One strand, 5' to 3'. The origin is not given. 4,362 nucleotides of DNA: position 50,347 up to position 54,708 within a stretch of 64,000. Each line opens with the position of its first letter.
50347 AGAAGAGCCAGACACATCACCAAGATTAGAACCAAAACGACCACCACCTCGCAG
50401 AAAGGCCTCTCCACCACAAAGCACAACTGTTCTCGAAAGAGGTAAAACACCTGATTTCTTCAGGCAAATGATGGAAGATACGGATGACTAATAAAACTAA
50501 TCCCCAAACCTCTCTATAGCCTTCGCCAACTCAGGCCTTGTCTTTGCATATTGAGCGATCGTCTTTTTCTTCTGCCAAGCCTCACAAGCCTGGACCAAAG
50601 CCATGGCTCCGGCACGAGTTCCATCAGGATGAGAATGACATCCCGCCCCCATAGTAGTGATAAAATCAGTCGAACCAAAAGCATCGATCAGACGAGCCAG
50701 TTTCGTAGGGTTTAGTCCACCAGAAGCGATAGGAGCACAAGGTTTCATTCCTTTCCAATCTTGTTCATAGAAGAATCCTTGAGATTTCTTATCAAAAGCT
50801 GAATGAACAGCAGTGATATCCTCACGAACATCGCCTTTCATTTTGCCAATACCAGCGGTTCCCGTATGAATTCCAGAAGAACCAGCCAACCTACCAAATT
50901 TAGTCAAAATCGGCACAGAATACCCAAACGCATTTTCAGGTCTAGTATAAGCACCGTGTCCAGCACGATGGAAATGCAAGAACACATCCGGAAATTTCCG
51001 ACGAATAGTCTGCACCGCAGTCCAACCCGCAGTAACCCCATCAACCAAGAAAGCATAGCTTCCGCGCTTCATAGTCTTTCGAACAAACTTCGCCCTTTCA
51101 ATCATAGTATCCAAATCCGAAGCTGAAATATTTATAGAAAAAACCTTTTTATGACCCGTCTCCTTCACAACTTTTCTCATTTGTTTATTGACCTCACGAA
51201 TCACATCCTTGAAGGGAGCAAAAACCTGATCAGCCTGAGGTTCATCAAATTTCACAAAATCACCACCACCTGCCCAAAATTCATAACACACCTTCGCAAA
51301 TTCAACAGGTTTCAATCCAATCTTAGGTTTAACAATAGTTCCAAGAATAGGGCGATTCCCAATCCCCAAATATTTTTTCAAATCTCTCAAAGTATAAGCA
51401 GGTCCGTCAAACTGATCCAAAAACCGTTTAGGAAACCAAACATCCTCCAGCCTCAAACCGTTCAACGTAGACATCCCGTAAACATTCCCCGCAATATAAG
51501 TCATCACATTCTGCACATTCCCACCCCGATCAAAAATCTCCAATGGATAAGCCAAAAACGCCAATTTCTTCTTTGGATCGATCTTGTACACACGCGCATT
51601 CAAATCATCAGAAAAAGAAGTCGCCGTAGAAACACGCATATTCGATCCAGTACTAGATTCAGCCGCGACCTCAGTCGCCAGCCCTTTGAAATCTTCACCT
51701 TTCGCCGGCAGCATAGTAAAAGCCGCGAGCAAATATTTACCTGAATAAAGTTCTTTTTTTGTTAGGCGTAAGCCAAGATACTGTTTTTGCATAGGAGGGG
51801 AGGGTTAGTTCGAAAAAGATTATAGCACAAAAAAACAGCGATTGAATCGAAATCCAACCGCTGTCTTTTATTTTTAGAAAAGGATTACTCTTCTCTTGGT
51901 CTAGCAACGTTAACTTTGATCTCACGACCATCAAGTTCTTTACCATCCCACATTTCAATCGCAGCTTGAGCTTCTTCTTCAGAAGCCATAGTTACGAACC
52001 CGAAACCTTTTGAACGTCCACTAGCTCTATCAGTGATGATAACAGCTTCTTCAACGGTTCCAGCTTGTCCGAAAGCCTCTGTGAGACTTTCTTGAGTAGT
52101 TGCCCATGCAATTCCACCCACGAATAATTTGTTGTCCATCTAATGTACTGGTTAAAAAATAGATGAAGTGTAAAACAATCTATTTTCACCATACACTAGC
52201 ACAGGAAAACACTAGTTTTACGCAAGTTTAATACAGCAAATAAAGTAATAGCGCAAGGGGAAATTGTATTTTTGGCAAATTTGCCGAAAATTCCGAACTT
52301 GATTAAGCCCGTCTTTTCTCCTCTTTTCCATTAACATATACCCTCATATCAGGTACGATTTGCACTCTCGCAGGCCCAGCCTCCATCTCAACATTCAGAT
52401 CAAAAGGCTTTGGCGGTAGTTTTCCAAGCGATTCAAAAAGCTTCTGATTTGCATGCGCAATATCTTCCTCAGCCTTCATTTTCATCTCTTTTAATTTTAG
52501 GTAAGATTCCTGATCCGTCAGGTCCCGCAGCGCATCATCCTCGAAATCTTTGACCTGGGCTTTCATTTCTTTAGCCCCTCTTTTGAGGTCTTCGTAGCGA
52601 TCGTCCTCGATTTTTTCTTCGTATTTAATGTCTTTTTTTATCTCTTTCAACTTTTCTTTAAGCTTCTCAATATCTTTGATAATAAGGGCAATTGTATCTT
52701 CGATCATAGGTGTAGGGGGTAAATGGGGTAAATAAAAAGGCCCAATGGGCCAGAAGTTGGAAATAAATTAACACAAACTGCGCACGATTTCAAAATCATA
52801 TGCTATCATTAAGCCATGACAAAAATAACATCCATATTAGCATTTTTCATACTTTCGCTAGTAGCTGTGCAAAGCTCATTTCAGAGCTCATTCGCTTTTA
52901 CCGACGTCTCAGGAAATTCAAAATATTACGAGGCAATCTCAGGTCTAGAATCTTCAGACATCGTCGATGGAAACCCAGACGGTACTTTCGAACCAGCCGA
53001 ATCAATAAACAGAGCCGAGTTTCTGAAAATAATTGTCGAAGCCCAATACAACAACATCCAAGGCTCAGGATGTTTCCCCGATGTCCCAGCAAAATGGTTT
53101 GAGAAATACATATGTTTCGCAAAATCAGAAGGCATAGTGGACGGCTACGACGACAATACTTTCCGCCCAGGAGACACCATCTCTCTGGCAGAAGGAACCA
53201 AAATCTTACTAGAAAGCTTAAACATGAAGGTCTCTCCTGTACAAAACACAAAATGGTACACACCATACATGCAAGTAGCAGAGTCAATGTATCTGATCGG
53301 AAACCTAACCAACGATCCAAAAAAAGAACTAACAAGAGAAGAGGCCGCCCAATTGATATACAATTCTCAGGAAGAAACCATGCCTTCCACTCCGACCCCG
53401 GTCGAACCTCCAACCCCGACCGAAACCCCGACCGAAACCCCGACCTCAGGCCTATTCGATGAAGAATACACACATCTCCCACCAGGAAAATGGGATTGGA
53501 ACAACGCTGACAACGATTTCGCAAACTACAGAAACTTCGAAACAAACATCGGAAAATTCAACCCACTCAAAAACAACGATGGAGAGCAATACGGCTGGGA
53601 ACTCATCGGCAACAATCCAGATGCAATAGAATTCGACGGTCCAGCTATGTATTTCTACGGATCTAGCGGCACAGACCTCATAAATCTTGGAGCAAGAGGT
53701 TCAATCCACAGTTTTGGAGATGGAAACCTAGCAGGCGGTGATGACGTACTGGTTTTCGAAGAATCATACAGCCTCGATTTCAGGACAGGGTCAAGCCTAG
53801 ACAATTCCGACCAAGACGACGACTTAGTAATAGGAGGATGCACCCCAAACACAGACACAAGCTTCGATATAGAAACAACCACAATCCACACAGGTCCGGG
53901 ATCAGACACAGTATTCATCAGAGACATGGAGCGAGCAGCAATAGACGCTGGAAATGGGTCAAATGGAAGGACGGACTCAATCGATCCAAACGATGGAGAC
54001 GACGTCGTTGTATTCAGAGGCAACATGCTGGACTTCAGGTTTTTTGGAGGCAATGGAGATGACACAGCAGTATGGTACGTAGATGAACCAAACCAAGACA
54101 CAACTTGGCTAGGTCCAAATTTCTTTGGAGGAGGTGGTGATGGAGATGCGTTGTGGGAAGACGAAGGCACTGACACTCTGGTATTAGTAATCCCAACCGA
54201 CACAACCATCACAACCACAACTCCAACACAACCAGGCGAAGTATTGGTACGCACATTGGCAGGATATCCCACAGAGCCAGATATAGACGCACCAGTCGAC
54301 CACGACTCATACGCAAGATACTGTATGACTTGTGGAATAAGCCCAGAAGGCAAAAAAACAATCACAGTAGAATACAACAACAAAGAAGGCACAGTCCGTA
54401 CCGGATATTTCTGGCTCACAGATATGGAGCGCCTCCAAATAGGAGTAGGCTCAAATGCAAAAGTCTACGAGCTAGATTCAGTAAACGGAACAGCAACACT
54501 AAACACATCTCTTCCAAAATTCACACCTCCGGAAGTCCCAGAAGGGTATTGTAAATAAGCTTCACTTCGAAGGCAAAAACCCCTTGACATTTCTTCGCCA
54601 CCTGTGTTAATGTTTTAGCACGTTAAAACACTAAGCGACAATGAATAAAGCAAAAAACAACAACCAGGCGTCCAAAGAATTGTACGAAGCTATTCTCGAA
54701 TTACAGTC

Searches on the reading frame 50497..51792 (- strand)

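Call 56: search_protein_families(library=pfam, proteins=[window:50497-51792:-], max_evalue=0.001)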
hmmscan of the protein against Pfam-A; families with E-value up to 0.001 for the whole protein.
window:50497-51792:- (431 aa): 2 families
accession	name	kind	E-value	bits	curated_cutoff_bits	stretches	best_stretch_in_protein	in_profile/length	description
PF00016.26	RuBisCO_large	-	5e-95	318.6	30.1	1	137-429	4-299/299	Ribulose bisphosphate carboxylase large chain, catalytic domain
PF02788.21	RuBisCO_large_N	-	4e-28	98.5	20.7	1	19-124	12-120/120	Ribulose bisphosphate carboxylase large chain, N-terminal domain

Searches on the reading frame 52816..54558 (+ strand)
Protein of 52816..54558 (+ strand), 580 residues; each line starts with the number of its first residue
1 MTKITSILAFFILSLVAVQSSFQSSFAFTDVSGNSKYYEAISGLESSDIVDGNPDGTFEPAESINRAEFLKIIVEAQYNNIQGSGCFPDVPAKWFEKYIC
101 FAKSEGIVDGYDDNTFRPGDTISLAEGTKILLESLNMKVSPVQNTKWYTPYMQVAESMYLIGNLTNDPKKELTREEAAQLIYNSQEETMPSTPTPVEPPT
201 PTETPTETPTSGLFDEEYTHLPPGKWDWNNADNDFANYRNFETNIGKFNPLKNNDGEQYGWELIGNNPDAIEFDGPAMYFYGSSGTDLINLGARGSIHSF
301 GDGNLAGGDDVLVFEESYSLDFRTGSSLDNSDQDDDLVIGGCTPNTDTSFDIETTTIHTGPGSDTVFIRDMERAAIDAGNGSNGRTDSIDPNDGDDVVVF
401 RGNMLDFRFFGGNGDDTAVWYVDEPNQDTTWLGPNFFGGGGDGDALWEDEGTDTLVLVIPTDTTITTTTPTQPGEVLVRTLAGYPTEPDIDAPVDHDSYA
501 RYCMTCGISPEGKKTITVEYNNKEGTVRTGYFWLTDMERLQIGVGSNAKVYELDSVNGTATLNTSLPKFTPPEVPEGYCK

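Call 57: search_protein_families(library=pfam, proteins=[window:52816-54558:+], max_evalue=0.001)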
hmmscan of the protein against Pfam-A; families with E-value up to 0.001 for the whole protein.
window:52816-54558:+ (580 aa): 1 family
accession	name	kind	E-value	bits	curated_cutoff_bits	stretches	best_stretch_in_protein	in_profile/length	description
PF00395.25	SLH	-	1.7e-25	89.1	20.8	2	28-69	2-43/44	S-layer homology domain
